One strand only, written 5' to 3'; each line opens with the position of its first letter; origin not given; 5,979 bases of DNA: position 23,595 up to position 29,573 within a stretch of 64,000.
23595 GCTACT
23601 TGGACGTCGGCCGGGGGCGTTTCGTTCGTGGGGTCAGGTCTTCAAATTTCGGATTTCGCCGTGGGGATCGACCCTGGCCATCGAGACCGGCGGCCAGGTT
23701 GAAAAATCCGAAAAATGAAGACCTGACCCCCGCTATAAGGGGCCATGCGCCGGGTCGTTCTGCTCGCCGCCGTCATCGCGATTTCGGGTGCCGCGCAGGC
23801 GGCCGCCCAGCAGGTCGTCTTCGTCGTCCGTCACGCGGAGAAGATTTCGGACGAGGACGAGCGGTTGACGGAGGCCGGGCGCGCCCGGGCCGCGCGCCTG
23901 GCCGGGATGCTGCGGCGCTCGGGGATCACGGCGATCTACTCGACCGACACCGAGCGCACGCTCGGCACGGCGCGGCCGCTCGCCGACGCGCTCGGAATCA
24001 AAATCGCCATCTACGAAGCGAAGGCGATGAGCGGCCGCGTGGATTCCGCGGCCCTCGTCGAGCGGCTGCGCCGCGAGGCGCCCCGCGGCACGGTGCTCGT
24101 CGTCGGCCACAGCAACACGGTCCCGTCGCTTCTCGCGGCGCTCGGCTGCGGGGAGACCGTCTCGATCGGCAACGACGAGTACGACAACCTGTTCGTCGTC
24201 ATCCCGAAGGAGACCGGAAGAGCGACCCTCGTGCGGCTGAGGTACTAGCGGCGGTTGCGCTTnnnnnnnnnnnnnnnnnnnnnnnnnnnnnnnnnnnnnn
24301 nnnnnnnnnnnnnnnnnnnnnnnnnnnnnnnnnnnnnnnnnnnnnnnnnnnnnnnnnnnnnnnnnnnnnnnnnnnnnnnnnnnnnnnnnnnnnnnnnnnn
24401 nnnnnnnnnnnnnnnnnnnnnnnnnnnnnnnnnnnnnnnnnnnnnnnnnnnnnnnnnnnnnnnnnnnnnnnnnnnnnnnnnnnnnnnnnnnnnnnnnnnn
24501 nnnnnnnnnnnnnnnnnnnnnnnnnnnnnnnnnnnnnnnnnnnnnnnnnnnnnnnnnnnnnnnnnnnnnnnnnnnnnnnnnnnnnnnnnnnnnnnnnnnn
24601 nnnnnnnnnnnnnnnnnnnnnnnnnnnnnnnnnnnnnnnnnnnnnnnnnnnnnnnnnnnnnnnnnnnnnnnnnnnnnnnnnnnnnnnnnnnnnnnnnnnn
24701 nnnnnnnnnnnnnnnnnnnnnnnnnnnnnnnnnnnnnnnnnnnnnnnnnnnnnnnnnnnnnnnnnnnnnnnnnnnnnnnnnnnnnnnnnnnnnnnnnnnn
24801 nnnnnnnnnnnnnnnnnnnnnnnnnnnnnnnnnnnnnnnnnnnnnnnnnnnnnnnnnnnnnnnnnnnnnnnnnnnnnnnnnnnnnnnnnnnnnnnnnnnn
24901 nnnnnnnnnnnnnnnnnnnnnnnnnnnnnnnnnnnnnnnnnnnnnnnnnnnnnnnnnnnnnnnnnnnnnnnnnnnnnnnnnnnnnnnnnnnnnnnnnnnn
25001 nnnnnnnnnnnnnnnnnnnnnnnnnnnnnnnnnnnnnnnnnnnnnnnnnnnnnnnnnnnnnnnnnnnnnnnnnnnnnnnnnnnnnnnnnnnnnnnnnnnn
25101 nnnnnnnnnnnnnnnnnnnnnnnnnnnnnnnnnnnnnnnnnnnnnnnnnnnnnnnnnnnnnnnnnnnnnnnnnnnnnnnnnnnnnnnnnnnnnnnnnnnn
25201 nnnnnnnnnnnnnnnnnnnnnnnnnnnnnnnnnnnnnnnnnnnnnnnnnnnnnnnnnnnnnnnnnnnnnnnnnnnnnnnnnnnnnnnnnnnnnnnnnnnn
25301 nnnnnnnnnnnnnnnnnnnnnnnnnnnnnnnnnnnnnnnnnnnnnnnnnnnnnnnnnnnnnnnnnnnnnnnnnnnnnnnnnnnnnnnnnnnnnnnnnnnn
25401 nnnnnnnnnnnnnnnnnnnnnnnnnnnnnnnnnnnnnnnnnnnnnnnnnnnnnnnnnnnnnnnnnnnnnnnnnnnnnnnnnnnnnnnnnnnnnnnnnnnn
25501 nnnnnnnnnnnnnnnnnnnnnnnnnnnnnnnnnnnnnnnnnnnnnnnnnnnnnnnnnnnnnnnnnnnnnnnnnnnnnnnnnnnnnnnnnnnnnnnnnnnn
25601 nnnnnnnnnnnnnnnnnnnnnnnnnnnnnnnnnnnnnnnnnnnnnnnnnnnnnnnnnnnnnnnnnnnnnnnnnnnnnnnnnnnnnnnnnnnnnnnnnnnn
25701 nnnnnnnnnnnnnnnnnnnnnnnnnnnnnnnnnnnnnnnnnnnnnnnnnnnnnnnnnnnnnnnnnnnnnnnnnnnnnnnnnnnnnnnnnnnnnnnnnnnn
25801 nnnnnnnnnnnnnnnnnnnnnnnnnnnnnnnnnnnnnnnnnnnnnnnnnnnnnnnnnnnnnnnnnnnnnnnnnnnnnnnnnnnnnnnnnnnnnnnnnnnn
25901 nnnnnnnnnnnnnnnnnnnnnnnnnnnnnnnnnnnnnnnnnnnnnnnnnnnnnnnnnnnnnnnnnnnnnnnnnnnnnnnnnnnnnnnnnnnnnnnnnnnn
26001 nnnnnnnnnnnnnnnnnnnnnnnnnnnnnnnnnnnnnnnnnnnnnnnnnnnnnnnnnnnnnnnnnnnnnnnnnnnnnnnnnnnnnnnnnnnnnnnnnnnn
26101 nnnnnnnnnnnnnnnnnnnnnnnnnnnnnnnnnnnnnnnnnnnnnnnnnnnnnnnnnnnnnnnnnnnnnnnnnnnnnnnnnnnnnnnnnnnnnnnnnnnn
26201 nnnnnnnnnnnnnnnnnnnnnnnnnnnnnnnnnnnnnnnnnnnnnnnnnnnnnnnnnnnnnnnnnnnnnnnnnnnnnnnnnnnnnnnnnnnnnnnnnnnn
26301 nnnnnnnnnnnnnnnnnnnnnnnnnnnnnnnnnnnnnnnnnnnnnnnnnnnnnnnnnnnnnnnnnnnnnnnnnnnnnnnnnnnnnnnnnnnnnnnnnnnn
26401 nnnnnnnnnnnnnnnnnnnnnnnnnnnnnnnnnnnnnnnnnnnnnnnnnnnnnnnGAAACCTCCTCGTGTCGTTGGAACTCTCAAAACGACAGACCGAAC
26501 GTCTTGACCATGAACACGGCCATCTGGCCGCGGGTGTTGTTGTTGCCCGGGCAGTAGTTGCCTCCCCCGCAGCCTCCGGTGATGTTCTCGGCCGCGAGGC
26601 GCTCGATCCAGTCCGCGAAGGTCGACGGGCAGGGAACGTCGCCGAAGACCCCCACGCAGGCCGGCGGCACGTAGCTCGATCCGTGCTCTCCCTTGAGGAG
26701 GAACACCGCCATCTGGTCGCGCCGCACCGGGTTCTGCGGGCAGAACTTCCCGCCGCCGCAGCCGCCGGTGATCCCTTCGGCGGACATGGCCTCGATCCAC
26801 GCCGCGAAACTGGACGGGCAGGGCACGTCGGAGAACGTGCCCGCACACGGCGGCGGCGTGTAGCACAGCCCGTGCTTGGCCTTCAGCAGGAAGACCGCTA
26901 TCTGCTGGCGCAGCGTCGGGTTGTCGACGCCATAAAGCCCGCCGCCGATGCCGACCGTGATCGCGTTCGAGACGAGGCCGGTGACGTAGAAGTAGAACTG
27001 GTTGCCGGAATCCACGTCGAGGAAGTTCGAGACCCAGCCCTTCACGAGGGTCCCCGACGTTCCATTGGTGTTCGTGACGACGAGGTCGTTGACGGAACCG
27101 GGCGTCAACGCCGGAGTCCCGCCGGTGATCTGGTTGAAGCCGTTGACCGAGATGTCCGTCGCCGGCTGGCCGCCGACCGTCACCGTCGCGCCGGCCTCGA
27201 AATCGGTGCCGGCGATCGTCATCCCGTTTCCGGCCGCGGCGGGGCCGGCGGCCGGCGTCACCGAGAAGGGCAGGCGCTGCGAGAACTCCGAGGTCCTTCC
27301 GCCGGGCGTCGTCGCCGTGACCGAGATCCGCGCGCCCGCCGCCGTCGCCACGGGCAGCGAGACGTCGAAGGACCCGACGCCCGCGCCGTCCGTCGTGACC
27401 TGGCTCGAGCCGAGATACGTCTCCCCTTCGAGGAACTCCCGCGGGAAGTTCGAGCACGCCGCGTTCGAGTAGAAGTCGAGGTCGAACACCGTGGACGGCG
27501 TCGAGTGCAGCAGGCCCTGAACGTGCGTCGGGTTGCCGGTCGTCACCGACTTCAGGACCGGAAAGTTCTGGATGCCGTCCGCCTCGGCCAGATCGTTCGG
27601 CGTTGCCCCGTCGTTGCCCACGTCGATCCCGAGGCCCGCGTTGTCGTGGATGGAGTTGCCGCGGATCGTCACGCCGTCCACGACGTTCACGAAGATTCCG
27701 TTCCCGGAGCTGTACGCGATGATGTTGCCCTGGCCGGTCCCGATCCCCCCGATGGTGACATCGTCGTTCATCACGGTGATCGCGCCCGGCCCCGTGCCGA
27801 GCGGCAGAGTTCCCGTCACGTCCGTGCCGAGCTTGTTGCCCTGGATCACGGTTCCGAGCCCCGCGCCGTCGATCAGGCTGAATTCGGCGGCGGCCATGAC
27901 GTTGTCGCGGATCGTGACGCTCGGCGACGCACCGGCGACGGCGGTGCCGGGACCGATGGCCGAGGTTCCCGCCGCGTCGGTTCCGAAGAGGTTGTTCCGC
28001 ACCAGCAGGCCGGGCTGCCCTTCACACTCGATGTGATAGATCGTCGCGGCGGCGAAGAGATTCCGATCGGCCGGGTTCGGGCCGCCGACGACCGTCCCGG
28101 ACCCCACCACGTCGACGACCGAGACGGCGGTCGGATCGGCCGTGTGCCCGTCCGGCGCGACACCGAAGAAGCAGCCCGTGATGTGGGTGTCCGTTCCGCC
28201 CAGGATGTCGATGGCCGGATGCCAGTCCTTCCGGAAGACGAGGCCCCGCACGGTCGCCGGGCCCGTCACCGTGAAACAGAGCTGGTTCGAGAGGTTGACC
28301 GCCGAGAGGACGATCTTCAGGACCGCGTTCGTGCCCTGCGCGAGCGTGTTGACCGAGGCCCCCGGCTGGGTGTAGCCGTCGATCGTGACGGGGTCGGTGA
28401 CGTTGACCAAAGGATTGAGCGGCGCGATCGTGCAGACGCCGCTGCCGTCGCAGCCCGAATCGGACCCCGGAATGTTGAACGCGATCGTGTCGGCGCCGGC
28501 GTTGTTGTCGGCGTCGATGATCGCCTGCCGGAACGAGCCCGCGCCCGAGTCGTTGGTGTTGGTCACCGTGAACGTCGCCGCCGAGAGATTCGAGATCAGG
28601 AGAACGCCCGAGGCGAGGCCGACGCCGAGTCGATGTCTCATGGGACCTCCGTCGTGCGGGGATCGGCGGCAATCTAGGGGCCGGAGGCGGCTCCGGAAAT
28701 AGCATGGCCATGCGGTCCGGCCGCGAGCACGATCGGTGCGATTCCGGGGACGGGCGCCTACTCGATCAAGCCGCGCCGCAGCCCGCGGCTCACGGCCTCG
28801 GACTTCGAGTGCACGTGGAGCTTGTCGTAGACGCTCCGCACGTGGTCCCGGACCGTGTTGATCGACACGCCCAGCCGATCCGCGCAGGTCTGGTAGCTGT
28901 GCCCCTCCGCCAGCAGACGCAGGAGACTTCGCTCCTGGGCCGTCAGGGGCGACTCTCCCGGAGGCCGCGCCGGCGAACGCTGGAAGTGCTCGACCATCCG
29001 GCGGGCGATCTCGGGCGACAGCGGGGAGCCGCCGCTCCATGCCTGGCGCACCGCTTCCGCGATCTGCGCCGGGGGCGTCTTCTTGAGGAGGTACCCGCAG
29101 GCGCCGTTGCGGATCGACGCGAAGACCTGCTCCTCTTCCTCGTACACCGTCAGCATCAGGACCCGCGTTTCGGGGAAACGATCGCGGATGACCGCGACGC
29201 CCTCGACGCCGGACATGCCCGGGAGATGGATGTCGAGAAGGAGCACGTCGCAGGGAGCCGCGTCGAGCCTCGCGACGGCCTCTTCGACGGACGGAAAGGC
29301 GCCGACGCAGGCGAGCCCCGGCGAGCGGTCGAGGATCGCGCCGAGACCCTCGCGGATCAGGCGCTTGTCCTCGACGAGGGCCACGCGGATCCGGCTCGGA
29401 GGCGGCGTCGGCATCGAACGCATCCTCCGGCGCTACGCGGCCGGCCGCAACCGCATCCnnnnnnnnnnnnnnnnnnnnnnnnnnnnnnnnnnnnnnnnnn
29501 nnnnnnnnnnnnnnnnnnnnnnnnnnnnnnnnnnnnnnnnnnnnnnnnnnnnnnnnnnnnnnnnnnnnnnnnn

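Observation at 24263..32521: Two-component system directly upstream of two tandem paralogous beta-helix surface proteins with a Cys-rich SLH-like triple repeat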

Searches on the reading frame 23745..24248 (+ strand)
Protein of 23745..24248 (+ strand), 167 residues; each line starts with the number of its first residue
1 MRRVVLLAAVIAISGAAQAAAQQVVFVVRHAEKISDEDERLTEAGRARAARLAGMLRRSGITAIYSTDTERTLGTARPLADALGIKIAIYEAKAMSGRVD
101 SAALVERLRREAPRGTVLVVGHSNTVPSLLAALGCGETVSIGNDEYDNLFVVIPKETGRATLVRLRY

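Call 43: search_protein_families(library=pfam, proteins=[window:23745-24248:+], max_evalue=0.001)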
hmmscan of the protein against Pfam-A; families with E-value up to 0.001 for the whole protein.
window:23745-24248:+ (167 aa): 1 family
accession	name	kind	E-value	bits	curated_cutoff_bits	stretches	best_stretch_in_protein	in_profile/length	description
PF00300.27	His_Phos_1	-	1.1e-13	51.7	21.7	1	28-90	4-74/194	Histidine phosphatase superfamily (branch 1)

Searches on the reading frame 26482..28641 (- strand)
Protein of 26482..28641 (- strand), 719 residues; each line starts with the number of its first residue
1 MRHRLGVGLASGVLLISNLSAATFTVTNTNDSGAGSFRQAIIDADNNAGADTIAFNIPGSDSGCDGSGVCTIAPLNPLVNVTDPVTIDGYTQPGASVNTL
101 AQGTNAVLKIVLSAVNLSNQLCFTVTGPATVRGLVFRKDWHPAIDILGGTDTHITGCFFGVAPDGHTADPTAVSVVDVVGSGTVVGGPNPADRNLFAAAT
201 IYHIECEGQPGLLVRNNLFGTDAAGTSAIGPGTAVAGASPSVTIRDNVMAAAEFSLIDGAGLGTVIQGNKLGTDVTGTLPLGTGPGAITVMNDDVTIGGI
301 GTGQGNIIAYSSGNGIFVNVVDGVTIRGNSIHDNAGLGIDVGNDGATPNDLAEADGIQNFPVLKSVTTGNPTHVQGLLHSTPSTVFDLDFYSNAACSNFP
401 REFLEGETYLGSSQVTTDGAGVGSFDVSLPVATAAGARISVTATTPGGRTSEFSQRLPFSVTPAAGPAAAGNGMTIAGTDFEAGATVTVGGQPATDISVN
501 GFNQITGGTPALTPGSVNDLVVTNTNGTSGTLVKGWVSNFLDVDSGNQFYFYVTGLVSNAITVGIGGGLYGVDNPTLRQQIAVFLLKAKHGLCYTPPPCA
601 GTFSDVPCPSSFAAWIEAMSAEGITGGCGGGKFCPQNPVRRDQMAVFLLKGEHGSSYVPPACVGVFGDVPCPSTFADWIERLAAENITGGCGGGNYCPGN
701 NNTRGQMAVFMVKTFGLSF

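Call 4: search_protein_families(library=pfam, proteins=[window:26482-28641:-], max_evalue=1)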
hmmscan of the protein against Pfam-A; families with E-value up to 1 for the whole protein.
window:26482-28641:- (719 aa): 4 families
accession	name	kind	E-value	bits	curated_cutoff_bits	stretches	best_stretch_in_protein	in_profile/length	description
PF00395.25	SLH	-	2.6e-10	40.6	20.8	2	616-645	15-44/44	S-layer homology domain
PF01833.30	TIG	-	1.5e-06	28.5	20.9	1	460-529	5-77/84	IPT/TIG domain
PF13229.12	Beta_helix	-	0.0001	22.4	25.9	1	240-345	55-148/158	Right handed beta helix region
PF24453.1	DUF7569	-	0.0014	19.1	27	1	671-685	37-51/70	Family of unknown function (DUF7569)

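Call 5: search_protein_families(library=ncbifam, proteins=[window:26482-28641:-], max_evalue=1)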
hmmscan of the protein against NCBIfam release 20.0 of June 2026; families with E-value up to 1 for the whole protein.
window:26482-28641:- (719 aa): 2 families
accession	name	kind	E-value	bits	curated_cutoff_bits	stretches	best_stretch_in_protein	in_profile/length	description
NF033190.2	inl_like_NEAT_1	exception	1.9e-08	33.1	1275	1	515-713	561-750/754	NEAT domain-containing leucine-rich repeat protein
NF003324.0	PRK04334.1-4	equivalog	0.013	15.3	275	1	200-261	50-108/238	hypothetical protein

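Call 84: list_cluster_members(proteins=[P0001, window:26485-28641:-, window:28761-29423:-, window:29462-32521:-, P0002, P0009, P0019])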
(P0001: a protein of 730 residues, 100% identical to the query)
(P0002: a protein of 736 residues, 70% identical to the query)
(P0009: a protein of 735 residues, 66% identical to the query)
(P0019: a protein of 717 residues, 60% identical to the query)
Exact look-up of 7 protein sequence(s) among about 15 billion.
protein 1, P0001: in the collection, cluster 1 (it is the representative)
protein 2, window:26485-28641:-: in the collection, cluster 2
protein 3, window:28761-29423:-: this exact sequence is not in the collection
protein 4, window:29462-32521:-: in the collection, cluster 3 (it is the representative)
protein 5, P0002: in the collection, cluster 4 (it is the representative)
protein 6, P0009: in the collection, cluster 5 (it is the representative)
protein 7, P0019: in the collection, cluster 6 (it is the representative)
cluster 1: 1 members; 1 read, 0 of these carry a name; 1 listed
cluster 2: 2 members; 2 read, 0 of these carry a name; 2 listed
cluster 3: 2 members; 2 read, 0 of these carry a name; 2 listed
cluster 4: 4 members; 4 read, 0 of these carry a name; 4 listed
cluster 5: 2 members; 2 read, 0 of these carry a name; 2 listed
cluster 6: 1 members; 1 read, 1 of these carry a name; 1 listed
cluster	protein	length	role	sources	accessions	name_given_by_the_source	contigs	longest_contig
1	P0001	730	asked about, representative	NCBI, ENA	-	-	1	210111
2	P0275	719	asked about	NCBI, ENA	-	-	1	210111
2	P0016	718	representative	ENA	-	-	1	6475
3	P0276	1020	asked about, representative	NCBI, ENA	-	-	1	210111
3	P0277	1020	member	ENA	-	-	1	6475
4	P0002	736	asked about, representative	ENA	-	-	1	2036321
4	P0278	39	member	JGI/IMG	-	-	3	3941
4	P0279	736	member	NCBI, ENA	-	-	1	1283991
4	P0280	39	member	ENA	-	-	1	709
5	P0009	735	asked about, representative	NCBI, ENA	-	-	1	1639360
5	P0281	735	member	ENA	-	-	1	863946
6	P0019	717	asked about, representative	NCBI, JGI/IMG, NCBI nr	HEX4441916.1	MAG TPA: S-layer homology domain-containing protein [Thermoanaerobaculia bacterium] | hypothetical protein | S-layer homology domain-containing protein [Thermoanaerobaculia bacterium]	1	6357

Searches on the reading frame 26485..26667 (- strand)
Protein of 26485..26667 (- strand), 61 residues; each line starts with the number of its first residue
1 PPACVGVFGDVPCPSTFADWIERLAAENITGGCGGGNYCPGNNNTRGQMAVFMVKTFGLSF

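Call 76: search_protein_families(library=pfam, proteins=[window:26485-26667:-], max_evalue=10)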
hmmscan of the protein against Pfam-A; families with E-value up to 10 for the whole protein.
seq(61 aa): 2 families
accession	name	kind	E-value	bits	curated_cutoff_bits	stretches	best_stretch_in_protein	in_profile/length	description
PF00395.25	SLH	-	0.0073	16.7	20.8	1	20-50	14-44/44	S-layer homology domain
PF24453.1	DUF7569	-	0.012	16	27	1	13-27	37-51/70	Family of unknown function (DUF7569)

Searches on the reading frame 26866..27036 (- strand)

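Call 76: search_protein_families(library=pfam, proteins=[window:26866-27036:-], max_evalue=10)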
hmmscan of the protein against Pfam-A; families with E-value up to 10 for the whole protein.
seq(57 aa): 1 family
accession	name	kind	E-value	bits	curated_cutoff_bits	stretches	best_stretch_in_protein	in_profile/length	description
PF00395.25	SLH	-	0.03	14.8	20.8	1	5-47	2-44/44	S-layer homology domain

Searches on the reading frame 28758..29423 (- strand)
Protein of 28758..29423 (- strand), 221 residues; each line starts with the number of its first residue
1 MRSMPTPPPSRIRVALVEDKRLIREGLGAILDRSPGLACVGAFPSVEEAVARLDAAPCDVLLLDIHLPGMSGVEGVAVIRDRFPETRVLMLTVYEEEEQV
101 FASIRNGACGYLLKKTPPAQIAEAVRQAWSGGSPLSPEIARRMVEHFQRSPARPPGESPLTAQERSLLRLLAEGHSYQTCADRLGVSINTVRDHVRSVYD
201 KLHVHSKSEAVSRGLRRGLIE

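Call 4: search_protein_families(library=pfam, proteins=[window:28758-29423:-], max_evalue=1)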
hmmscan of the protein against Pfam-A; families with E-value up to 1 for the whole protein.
window:28758-29423:- (221 aa): 16 families
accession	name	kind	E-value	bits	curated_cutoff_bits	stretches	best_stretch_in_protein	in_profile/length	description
PF00072.30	Response_reg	-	1.9e-22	80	30.2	1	14-126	1-111/111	Response regulator receiver domain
PF00196.25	GerE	-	5.7e-13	48.7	23.5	1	159-212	2-55/57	Bacterial regulatory proteins, luxR family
PF08281.18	Sigma70_r4_2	-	4.2e-05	23.5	25.7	1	160-195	11-47/54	Sigma-70, region 4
PF13384.12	HTH_23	-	8.7e-05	22.7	24.6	1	167-195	10-38/50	Homeodomain-like domain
PF12840.13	HTH_20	-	0.00037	20.9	27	1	165-196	7-40/51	Helix-turn-helix domain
PF13936.12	HTH_38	-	0.0036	17.5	27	1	160-194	5-40/44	Helix-turn-helix domain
PF13556.12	HTH_30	-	0.0075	16.5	27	1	169-202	7-40/59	PucR C-terminal helix-turn-helix domain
PF04545.22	Sigma70_r4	-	0.011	15.6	24.1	1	160-202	5-48/50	Sigma-70, region 4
PF13551.12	HTH_29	-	0.018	15.6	28.1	1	168-196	5-34/64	Winged helix-turn helix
PF13518.12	HTH_28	-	0.023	15.2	25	1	167-196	5-34/52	Helix-turn-helix domain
PF00501.34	AMP-binding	-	0.034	13.4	29.9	1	109-149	267-312/384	AMP-binding enzyme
PF13542.12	HTH_Tnp_ISL3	-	0.082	12.8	27.4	1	165-193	18-45/51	Helix-turn-helix domain of transposase family ISL3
PF02796.21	HTH_7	-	0.11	13.1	23.8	1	166-191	13-38/45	Helix-turn-helix domain of resolvase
PF01527.26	HTH_Tnp_1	-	0.15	12.7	24.1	0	168-200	16-49/75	Transposase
PF04967.18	HTH_10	-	0.2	12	23.1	1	180-202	29-51/53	HTH DNA binding domain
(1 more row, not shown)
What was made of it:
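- Checked: The regulator is 221 aa, or 218 aa from the ATG at 29414, with Response_reg and GerE (call 4).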

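Call 5: search_protein_families(library=ncbifam, proteins=[window:28758-29423:-], max_evalue=1)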
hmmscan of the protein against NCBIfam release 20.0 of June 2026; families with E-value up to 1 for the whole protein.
window:28758-29423:- (221 aa): 118 families (the best 25 are shown)
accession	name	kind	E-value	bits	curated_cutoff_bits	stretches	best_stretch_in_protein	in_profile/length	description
NF052445.1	RespRegMctR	equivalog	4.1e-38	130.9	300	1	12-215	2-200/205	two-component system response regulator MctR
NF047785.1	respo_reg_MadR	equivalog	4.5e-37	127.4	300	1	12-220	1-209/209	MadR family response regulator transcription factor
NF007935.0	PRK10651.1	equivalog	1.4e-34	119.2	250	1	12-211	7-207/216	two-component system response regulator NarL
NF011896.0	PRK15369.1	equivalog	1.8e-30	106.1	242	1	12-219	4-209/211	two component system response regulator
NF007018.1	PRK09483.1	equivalog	1.9e-29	102.8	280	1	12-220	2-209/217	UvrY/SirA/GacA family response regulator transcription factor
NF007708.0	PRK10403.1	equivalog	3.2e-28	98.6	343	1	12-210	7-204/215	nitrate/nitrite response regulator protein NarP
NF007685.0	PRK10360.1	equivalog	3.9e-24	85.5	258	1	12-213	2-191/196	response regulator transcription factor UhpA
NF041830.1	RR_TF_ErdR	exception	4.6e-19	69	390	1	47-210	38-201/213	response regulator transcription factor ErdR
NF007403.0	PRK09935.1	equivalog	2.9e-17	63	271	1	14-211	6-201/210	fimbria biosynthesis transcriptional regulator FimZ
NF001965.0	PRK00742.1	subfamily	9.4e-14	51.4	293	1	11-123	3-114/357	chemotaxis-specific protein-glutamate methyltransferase CheB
NF008098.0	PRK10840.1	equivalog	4.8e-12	45.8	235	1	12-205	4-196/216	response regulator transcription factor RcsB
NF008469.0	PRK11361.1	equivalog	9.7e-12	44.3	714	1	12-115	5-106/461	acetoacetate metabolism transcriptional regulator AtoC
NF009206.0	PRK12555.1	subfamily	1e-11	44.4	342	1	12-126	1-114/340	chemotaxis-specific protein-glutamate methyltransferase CheB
NF041367.1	CheY_Halo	equivalog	5.9e-11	42.7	200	1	15-126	2-111/114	chemotaxis protein CheY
NF052313.1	T9SS_RR_PorX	equivalog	1.2e-10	40.8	300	1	44-128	31-115/513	T9SS response regulator signal transducer PorX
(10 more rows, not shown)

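Call 48: find_related_loci(query=window:28758-29423:-, collection=metagenome_contigs, flank=5000)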
Query window:28758-29423:- (221 aa) in metagenome_contigs; peptide patterns used: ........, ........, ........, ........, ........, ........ (x = any residue, [..] = any of these).
600 stretches matched a pattern (row limit reached: there are more); 290 encode a relative of the query (tblastn E <= 1e-3); the best 80 are kept; 80 distinct loci.
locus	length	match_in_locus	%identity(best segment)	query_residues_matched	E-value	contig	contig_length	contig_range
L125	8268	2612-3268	78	1-221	3e-110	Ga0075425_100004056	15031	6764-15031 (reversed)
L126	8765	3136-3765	78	12-221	7e-104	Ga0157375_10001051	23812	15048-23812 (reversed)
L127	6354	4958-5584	78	12-220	1e-102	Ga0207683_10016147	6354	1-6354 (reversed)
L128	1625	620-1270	72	5-221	8e-106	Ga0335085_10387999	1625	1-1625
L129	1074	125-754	71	12-221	7e-107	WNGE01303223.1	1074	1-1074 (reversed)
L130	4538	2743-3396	56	3-220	1e-81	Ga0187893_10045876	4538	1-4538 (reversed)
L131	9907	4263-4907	57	7-221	4e-79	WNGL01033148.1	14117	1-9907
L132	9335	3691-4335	57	7-221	6e-79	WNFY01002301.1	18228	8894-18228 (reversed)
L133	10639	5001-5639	57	8-221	1e-78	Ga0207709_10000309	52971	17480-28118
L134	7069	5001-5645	56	3-220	8e-79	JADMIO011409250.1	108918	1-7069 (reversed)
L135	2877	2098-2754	56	2-221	1e-79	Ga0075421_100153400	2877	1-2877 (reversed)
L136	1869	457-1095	58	12-220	3e-81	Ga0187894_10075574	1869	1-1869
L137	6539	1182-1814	56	10-220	8e-78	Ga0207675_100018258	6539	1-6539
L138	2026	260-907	58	5-220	1e-80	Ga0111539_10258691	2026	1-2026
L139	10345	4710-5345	56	12-220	9e-78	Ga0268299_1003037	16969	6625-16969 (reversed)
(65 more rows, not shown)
